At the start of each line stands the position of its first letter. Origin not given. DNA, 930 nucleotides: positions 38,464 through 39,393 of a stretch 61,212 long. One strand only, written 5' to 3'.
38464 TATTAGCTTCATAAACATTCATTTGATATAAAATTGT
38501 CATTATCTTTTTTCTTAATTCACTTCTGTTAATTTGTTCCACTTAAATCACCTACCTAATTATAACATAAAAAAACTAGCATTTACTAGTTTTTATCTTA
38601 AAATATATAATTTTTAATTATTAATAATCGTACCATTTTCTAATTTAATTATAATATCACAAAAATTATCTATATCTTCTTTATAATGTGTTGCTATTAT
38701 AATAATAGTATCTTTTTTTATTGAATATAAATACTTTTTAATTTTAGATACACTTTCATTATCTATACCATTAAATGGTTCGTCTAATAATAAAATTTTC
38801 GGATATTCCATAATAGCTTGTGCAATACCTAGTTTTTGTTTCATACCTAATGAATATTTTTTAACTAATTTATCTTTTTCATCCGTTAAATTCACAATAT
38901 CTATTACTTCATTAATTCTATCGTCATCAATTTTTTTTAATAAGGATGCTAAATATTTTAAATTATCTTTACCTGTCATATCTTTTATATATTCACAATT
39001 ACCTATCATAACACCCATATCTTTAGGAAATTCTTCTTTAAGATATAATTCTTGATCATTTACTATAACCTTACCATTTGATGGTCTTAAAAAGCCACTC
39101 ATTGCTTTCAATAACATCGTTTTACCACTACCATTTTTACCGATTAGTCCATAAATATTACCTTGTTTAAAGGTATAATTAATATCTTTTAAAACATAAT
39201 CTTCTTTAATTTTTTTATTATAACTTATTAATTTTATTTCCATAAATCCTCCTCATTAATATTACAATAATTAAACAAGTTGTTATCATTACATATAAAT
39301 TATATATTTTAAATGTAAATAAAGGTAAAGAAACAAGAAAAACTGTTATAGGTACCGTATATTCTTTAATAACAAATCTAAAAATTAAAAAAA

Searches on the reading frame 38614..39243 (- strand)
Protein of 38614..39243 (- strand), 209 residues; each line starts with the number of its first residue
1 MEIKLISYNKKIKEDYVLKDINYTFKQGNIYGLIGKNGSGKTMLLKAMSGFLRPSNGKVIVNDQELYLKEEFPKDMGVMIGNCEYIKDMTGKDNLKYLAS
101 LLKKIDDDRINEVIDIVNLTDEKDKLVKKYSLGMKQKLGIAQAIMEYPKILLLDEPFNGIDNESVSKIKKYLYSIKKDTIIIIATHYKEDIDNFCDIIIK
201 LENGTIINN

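Call 55: search_protein_families(library=pfam, proteins=[window:38614-39243:-], max_evalue=0.000001)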
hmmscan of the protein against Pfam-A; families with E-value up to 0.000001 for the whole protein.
window:38614-39243:- (209 aa): 2 families
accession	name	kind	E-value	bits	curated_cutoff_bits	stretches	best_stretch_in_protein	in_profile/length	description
PF00005.33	ABC_tran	-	2e-30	106.6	25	1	18-158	1-137/137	ABC transporter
PF13304.12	AAA_21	-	5.6e-10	40.2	27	0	30-54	1-25/304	AAA domain, putative AbiEii toxin, Type IV TA system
